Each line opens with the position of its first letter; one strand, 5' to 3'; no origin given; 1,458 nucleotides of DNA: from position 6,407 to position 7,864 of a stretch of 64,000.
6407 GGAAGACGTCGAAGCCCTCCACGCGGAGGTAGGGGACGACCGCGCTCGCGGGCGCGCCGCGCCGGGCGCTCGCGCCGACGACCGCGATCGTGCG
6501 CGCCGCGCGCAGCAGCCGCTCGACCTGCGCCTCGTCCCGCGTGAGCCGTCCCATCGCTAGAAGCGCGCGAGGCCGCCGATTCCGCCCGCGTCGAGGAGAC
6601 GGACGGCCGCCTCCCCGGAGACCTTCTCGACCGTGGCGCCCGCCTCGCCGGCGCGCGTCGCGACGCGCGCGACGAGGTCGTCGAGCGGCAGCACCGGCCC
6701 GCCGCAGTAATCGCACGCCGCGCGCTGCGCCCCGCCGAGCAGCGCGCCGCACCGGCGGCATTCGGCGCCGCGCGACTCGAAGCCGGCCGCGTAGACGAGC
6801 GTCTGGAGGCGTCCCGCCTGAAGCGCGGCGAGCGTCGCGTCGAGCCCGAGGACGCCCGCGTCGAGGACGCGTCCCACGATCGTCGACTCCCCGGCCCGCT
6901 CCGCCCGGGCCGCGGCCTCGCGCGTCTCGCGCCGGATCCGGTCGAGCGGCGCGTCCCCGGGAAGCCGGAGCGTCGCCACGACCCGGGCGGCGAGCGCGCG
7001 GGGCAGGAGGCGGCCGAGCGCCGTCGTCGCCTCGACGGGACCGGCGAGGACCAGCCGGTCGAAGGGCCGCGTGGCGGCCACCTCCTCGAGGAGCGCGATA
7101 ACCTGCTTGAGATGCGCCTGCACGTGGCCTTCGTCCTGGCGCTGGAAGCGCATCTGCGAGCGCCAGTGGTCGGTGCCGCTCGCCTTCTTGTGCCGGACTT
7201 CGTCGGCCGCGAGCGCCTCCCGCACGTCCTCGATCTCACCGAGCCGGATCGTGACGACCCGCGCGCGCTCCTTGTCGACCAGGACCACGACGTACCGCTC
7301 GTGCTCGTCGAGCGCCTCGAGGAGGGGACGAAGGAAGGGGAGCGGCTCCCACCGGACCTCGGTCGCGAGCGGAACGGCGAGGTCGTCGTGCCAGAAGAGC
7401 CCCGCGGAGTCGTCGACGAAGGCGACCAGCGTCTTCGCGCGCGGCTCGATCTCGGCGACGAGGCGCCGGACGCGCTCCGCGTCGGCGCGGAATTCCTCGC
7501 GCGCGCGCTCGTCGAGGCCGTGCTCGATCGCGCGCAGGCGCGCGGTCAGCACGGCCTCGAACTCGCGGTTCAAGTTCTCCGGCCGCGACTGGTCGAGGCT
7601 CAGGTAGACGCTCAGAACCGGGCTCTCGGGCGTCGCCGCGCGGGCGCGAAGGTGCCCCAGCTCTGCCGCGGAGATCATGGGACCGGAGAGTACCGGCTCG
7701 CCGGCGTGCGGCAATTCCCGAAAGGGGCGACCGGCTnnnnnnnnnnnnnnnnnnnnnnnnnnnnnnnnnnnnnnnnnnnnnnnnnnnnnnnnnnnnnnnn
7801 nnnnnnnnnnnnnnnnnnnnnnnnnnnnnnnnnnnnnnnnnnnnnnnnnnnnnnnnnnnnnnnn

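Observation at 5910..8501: Four-gene operon built around a bacterial aeRF1-like (baeRF1/Vms1-like) protein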

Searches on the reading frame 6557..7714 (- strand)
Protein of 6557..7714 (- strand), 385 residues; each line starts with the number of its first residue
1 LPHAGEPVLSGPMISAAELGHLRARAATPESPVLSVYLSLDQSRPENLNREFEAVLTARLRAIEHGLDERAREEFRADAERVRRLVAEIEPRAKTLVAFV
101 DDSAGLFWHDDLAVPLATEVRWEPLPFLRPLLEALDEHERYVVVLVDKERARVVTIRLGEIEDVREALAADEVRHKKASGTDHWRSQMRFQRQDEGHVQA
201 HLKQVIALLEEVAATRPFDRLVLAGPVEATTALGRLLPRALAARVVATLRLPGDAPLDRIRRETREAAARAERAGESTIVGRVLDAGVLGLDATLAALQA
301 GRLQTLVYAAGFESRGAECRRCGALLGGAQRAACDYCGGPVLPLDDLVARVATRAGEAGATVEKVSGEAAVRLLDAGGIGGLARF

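Call 3: search_protein_families(library=pfam, max_evalue=0.1, proteins=[window:6557-7714:-])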
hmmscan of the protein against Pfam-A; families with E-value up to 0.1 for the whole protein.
window:6557-7714:- (385 aa): 7 families
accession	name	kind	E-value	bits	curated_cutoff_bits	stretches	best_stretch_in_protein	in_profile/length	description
PF18854.6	baeRF_family10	-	2.3e-34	119.2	27.1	1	126-268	1-142/143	Bacterial archaeo-eukaryotic release factor family 10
PF18844.6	baeRF_family2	-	1.3e-08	35.5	26.9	1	140-283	1-143/149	Bacterial archaeo-eukaryotic release factor family 2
PF18856.6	baeRF_family12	-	0.0017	19.4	27.7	1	142-249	3-122/138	Bacterial archaeo-eukaryotic release factor family 12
PF18859.6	acVLRF1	-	0.0025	18.5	27.1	1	141-265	3-125/130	Actinobacteria/chloroflexi VLRF1 release factor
PF10116.14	Host_attach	-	0.005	17.8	26.7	1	166-249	38-122/138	Protein required for attachment to host cells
PF23455.1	DUF7129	-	0.028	14.6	30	1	318-341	13-37/45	Domain of unknown function (DUF7129)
PF18846.6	baeRF_family5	-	0.035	14.7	27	0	143-239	5-108/132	Bacterial archaeo-eukaryotic release factor family 5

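Call 6: search_protein_families(library=ncbifam, max_evalue=0.1, proteins=[window:6557-7714:-])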
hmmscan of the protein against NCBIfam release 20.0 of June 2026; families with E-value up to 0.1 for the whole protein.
window:6557-7714:- (385 aa): 4 families
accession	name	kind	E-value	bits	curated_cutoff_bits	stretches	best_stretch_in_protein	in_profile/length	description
NF052288.1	MSMEG_1130_fam_RHF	equivalog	1.1e-27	97.1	480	1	28-384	15-386/387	MSMEG_1130 family ribosome hibernation factor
NF052289.1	Rv2629_fam_RHF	equivalog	2.2e-15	56.7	320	1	29-307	6-285/357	Rv2629 family ribosome hibernation factor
TIGR03676.1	aRF1_eRF1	equivalog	5.4e-06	25.5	234.7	1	128-385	121-401/403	peptide chain release factor aRF-1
NF033497.1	rubre_like_arch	subfamily_domain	0.027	14.2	32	1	318-341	2-26/34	rubrerythrin-like domain-containing protein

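Call 12: find_homologous_proteins(query=window:6557-7714:-, max_evalue=0.00001)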
Query window:6557-7714:- (385 aa): 103 proteins with E <= 0.00001 among 8000 candidates.
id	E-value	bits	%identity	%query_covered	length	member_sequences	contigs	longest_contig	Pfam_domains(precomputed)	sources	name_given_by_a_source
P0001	9.4e-232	787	100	97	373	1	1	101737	PF18844.7,PF18854.7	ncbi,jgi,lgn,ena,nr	ncbi:MAG TPA: hypothetical protein VFD84_02815 [Candidatus Binatia bacterium]|nr:hypothetical protei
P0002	2.1e-140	486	65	97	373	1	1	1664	PF18845.7,PF18844.7,PF18854.7,PF18856.7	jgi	jgi:peptide subunit release factor 1 (eRF1)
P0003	3.4e-137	476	64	97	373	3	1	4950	PF18844.7,PF18854.7,PF18856.7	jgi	-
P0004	1.3e-135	470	62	97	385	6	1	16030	PF18844.7,PF18854.7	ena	-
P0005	2.4e-131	456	61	97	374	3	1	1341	PF18844.7,PF18854.7,PF18846.7,PF18856.7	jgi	jgi:peptide subunit release factor 1 (eRF1)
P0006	1.2e-129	451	60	97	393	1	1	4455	PF18844.7,PF18854.7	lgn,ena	-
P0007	2.4e-129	450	60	97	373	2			PF18844.7,PF18854.7,PF18846.7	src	-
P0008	4.5e-127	442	61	97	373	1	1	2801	PF18845.7,PF18844.7,PF18854.7,PF18856.7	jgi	jgi:peptide subunit release factor 1 (eRF1)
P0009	3.1e-126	440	60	96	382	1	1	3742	PF18844.7,PF18854.7,PF18856.7,PF13248.12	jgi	jgi:peptide chain release factor subunit 1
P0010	4.7e-124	432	58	97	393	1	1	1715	PF10116.15,PF18844.7,PF18854.7,PF18846.7,PF18856.7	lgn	-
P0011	2.4e-123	430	59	97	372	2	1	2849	PF18854.7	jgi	jgi:peptide subunit release factor 1 (eRF1)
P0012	3.4e-121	423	60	97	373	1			PF18854.7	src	-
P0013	8.5e-121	422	58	97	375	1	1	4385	PF18844.7,PF18854.7,PF18846.7,PF18856.7,PF18859.7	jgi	-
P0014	2.3e-118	414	57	97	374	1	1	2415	PF18854.7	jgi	jgi:peptide chain release factor subunit 1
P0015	3.3e-117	410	58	97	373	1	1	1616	PF18854.7,PF18856.7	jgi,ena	-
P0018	6.3e-111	389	55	97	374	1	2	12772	PF18844.7,PF18854.7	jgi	jgi:peptide chain release factor subunit 1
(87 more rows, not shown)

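Call 16: find_related_loci(query=A2, collection=genome_contigs, flank=6000)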
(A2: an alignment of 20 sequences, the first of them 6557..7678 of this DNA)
Query A2 (373 aa) in genome_contigs; peptide patterns used: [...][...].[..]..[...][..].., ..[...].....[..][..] (x = any residue, [..] = any of these).
74 stretches matched a pattern; 59 encode a relative of the query (tblastn E <= 1e-3); 59 distinct loci.
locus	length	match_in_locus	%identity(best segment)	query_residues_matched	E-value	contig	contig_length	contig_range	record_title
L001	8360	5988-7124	50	1-373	3e-106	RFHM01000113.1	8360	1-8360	MAG: Acidobacteria bacterium isolate J050 k99_238638, whole genome shotgun sequence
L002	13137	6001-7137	48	1-373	7e-101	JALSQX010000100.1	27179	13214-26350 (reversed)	MAG: Blastocatellia bacterium isolate 356-308_maxbin2_scaf2bin.121 356-308_scaffold_951_c1, whole genome shotgun sequenc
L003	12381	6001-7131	47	1-372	6e-99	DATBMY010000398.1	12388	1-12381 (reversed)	MAG TPA_asm: Blastocatellia bacterium isolate SMAG_U4010 k141_2995005, whole genome shotgun sequence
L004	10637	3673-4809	44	1-373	2e-91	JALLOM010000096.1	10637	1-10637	Acidobacteria bacterium AH-259-O06 AH-259-O06_NODE_96, whole genome shotgun sequence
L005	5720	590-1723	47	1-373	4e-91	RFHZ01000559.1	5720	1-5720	MAG: Nitrospinota bacterium isolate J063 k99_867575, whole genome shotgun sequence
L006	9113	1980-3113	43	1-373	2e-86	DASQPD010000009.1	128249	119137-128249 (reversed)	MAG TPA_asm: Pyrinomonadaceae bacterium isolate SMAG_U10820 k141_883801, whole genome shotgun sequence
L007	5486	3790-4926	43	1-373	4e-86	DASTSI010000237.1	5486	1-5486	MAG TPA_asm: Nitrospira sp. isolate SMAG_U2276 k141_392940, whole genome shotgun sequence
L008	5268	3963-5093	42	1-373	4e-86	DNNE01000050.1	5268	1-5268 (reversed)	MAG TPA_asm: Blastocatellia bacterium isolate UBA11740 contig_3104, whole genome shotgun sequence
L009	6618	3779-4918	46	1-373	1e-81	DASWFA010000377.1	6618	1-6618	MAG TPA_asm: Candidatus Binatia bacterium isolate SMAG_U2777 k141_1069531, whole genome shotgun sequence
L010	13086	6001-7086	46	1-356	1e-79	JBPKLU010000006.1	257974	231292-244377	MAG: Nitrospiraceae bacterium isolate JZ-2_201709_bins_140 JZ-2_201709_bins_140_scaffold_6, whole genome shotgun sequenc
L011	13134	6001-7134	39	1-373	3e-76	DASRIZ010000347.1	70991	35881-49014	MAG TPA_asm: Blastocatellia bacterium isolate SMAG_U10123 k141_1260837, whole genome shotgun sequence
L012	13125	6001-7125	39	1-373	1e-74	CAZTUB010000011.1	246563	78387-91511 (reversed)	MAG TPA_asm: uncultured Clostridia bacterium isolate binchicken_co174_39 genome assembly, contig: NODE_19_length_246563_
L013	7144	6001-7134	37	1-373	3e-74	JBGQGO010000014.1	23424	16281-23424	MAG: Blastocatellia bacterium isolate OBJ2_061818_090_26 k141_631273_length_23424_cov_177.8258, whole genome shotgun seq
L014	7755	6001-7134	37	1-373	1e-73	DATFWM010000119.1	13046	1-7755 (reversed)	MAG TPA_asm: Blastocatellia bacterium isolate SMAG_U9490 k141_5551283, whole genome shotgun sequence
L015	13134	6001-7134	38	1-373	1e-72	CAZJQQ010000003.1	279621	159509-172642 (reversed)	MAG TPA_asm: uncultured Clostridia bacterium isolate SRP119689_co1_191 genome assembly, contig: NODE_13_length_279621_co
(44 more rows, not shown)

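Call 18: find_encoding_contigs(protein=P0004, flank=6000, max_places=3)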
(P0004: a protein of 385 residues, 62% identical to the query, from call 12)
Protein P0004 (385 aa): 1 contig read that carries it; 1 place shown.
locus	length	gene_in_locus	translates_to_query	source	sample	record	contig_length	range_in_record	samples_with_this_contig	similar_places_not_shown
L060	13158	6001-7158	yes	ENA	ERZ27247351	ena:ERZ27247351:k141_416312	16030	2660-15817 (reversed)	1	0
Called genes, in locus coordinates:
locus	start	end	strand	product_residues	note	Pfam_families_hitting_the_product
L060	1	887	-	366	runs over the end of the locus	?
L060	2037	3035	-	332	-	PF00296:Bac_luciferase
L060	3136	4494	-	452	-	PF03349:Toluene_X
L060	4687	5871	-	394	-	PF02771:Acyl-CoA_dh_N, PF02770:Acyl-CoA_dh_M, PF00441:Acyl-CoA_dh_1, PF08028:Acyl-CoA_dh_2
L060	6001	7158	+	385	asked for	PF18854:baeRF_family10, PF18844:baeRF_family2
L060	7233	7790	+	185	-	PF13380:CoA_binding_2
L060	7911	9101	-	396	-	PF00067:p450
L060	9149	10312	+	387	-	PF00108:Thiolase_N, PF02803:Thiolase_C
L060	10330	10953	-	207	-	PF00702:Hydrolase, PF13419:HAD_2 (weak)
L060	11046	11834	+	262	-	-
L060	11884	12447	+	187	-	PF00293:NUDIX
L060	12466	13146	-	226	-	PF01323:DSBA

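Call 19: find_encoding_contigs(protein=P0018, flank=6000, max_places=3)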
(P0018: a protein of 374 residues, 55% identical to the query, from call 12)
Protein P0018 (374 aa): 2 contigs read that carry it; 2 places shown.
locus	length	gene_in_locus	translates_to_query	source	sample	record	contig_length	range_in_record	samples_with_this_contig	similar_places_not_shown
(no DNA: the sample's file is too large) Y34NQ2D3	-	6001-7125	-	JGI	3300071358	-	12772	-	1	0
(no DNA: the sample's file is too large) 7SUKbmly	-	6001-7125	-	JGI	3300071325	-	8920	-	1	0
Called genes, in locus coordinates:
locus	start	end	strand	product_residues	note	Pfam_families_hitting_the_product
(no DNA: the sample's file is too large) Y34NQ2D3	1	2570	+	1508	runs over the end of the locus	PF00310:GATase_2, PF04898:Glu_syn_central, PF01645:Glu_synthase, PF01493:GXGXG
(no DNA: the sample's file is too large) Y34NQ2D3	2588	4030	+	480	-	PF14691:Fer4_20, PF00070:Pyr_redox (weak), PF00890:FAD_binding_2 (weak), PF01266:DAO (weak), PF07992:Pyr_redox_2, PF12831:FAD_oxidored, PF13450:NAD_binding_8, PF01593:Amino_oxidase, +1 more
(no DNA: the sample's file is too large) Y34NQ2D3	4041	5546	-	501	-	PF05872:HerA_C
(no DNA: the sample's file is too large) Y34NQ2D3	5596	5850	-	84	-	-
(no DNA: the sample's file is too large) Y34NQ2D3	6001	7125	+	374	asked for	PF18854:baeRF_family10, PF18844:baeRF_family2 (weak)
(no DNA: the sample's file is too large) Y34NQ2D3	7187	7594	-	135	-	PF02482:Ribosomal_S30AE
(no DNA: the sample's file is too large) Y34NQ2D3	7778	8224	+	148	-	PF00571:CBS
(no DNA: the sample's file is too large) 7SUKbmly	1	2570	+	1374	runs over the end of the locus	?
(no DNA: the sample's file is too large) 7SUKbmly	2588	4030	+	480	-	PF14691:Fer4_20, PF00070:Pyr_redox (weak), PF00890:FAD_binding_2 (weak), PF01266:DAO (weak), PF07992:Pyr_redox_2, PF12831:FAD_oxidored, PF13450:NAD_binding_8, PF01593:Amino_oxidase, +1 more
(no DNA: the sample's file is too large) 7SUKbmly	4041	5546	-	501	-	PF05872:HerA_C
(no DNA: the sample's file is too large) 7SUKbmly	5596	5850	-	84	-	-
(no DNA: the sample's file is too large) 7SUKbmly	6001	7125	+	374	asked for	PF18854:baeRF_family10, PF18844:baeRF_family2 (weak)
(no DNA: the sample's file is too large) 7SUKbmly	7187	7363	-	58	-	?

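Call 20: find_encoding_contigs(protein=P0003, flank=6000, max_places=3)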
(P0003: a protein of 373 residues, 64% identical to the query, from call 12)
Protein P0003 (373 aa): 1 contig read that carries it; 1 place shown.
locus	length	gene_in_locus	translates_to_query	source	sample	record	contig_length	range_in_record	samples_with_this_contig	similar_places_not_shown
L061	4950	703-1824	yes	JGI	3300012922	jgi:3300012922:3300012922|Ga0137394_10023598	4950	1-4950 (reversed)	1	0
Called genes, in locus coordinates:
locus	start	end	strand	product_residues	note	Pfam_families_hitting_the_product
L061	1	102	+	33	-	?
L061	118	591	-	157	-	PF06146:PsiE (weak)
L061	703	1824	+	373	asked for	PF18854:baeRF_family10, PF18844:baeRF_family2, PF18856:baeRF_family12 (weak)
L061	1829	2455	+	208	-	PF13380:CoA_binding_2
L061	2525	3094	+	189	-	PF06411:HdeA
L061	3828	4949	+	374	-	?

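Call 26: find_related_loci(query=A3, collection=metagenome_contigs, flank=5000)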
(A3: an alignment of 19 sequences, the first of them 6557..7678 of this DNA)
Query A3 (373 aa) in metagenome_contigs; peptide patterns used: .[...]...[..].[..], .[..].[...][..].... (x = any residue, [..] = any of these).
194 stretches matched a pattern; 12 encode a relative of the query (tblastn E <= 1e-3); 12 distinct loci.
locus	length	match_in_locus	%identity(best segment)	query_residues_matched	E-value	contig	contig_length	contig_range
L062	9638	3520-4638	62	1-373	3e-142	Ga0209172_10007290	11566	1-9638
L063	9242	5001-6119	62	1-373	3e-141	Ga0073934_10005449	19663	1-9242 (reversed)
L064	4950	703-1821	64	1-373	7e-140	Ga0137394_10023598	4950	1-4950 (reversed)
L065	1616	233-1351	58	1-373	2e-135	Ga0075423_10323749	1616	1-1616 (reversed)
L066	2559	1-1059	56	21-373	2e-127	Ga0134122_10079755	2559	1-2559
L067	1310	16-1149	55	1-373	2e-127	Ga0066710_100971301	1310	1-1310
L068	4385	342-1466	58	1-373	1e-116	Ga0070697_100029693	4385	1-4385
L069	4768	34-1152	58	1-373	1e-115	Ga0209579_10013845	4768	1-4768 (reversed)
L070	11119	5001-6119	52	1-373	4e-111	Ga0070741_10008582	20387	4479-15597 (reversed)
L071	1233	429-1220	58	1-264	6e-91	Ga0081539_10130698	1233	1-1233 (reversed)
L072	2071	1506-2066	68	1-187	5e-75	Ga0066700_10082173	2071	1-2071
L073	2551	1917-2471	52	1-314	3e-37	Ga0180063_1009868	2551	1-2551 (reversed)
